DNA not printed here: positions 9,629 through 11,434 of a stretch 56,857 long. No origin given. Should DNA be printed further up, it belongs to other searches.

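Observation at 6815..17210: Six direct copies of a ~120-bp portable module: consensus promoter plus leaderless 28-codon start (R)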

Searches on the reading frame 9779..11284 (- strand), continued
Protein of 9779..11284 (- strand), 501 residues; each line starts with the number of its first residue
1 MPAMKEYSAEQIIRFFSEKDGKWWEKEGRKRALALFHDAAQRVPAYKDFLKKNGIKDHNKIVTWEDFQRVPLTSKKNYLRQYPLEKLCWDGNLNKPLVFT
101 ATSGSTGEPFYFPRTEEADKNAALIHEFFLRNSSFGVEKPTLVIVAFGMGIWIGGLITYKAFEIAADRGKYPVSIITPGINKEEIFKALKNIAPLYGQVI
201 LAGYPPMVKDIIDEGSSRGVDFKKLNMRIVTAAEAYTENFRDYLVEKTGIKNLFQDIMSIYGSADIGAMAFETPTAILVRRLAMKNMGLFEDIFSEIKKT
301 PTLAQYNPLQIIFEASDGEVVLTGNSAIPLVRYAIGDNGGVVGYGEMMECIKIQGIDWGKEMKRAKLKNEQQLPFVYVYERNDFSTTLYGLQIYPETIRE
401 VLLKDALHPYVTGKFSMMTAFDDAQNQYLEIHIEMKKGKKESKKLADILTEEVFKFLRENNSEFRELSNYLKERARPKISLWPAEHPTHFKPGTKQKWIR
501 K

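Call 36: find_encoding_contigs(protein=P0003, flank=10000, max_places=2)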
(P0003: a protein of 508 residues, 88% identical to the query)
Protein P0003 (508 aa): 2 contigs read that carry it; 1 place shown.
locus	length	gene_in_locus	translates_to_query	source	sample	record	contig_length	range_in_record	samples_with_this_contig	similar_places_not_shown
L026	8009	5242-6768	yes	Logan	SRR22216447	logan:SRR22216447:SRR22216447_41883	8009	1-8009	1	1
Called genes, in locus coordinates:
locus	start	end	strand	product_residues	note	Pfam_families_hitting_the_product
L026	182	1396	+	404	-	PF04055:Radical_SAM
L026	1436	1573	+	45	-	-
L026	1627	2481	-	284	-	-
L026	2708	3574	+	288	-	PF01116:F_bP_aldolase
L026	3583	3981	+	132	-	PF00072:Response_reg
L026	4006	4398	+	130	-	PF00072:Response_reg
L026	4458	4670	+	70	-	-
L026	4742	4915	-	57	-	-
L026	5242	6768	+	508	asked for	-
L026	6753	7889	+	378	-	PF00899:ThiF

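Call 37: find_encoding_contigs(protein=P0007, flank=10000, max_places=2)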
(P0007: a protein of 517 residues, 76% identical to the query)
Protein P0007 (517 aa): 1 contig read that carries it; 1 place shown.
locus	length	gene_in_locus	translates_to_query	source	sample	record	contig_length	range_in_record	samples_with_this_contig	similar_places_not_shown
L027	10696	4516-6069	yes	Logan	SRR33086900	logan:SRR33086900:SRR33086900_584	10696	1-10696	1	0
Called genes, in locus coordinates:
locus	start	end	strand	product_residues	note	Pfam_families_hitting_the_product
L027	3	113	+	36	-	?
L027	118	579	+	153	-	PF09424:YqeY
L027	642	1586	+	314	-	-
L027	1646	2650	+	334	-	PF01926:MMR_HSR1, PF02421:FeoB_N, PF06071:YchF-GTPase_C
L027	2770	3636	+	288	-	PF01116:F_bP_aldolase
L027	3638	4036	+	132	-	PF00072:Response_reg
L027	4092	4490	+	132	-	PF00072:Response_reg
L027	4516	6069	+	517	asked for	-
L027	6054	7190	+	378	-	PF00899:ThiF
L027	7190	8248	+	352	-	PF00881:Nitroreductase (faint), PF14512:TM1586_NiRdase (faint)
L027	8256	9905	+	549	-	PF16927:HisKA_7TM, PF00512:HisKA, PF02518:HATPase_c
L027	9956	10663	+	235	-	PF01386:Ribosomal_L25p, PF14693:Ribosomal_TL5_C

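Call 38: find_encoding_contigs(protein=P0009, flank=10000, max_places=2)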
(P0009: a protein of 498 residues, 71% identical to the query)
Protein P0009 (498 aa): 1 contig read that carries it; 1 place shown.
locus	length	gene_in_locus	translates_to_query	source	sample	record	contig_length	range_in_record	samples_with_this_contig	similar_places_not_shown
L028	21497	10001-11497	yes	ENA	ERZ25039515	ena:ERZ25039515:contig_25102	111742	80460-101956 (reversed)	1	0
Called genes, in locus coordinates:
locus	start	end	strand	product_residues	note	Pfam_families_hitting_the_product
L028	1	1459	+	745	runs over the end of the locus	PF00270:DEAD, PF04851:ResIII, PF18766:SWI2_SNF2 (weak), PF27151:YagJ (weak)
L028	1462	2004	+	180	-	-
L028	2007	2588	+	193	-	-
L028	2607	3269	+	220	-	-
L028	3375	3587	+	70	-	-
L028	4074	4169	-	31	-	-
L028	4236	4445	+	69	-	-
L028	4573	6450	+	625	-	PF00239:Resolvase, PF07508:Recombinase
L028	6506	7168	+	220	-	PF06071:YchF-GTPase_C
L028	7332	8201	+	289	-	PF01116:F_bP_aldolase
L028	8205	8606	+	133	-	PF00072:Response_reg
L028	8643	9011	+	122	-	PF00072:Response_reg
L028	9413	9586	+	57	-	-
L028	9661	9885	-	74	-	-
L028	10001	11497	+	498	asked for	-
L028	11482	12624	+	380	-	PF00899:ThiF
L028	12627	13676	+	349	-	PF00881:Nitroreductase (weak), PF14512:TM1586_NiRdase (weak)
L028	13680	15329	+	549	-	PF16927:HisKA_7TM (weak), PF00512:HisKA, PF02518:HATPase_c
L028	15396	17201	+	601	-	PF00664:ABC_membrane (weak), PF00005:ABC_tran, PF02463:SMC_N (faint), PF13304:AAA_21 (faint)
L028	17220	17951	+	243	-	PF01386:Ribosomal_L25p, PF14693:Ribosomal_TL5_C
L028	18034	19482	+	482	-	PF13406:SLT_2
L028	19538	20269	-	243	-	PF03462:PCRF, PF00472:RF-1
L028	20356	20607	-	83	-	PF01197:Ribosomal_L31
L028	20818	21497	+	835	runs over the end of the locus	-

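Call 39: find_encoding_contigs(protein=P0006, flank=10000, max_places=2)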
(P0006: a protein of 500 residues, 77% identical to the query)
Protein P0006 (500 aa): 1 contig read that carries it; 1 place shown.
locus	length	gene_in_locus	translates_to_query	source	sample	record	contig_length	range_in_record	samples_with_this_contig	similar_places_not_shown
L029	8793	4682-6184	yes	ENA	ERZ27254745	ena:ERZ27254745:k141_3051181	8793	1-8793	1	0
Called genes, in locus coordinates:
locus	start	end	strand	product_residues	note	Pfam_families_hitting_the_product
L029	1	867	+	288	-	?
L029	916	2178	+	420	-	PF13385:Laminin_G_3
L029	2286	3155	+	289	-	PF01116:F_bP_aldolase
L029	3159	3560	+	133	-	PF00072:Response_reg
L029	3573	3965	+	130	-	PF00072:Response_reg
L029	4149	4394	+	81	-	-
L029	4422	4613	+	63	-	-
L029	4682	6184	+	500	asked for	-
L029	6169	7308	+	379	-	PF00899:ThiF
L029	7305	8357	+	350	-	PF00881:Nitroreductase (faint), PF14512:TM1586_NiRdase (faint)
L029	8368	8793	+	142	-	?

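Call 48: find_encoding_contigs(protein=P0011, flank=10000, max_places=2)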
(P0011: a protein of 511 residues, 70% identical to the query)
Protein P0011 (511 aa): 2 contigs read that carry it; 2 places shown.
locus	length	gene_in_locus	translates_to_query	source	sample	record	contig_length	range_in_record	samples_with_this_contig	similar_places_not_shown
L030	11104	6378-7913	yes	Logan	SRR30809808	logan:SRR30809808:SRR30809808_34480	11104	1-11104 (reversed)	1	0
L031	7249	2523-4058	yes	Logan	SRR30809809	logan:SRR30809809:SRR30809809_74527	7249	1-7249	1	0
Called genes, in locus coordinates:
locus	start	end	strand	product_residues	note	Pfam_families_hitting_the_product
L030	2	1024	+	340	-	?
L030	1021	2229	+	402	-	-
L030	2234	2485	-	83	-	-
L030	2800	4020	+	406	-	-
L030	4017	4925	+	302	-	PF01116:F_bP_aldolase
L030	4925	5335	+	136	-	PF00072:Response_reg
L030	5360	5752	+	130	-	PF00072:Response_reg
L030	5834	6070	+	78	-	-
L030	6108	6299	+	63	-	-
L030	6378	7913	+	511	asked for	-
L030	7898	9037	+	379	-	PF00899:ThiF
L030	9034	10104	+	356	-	PF00881:Nitroreductase (faint), PF14512:TM1586_NiRdase (weak)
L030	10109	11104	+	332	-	?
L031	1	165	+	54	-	?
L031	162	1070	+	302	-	PF01116:F_bP_aldolase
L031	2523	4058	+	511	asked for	-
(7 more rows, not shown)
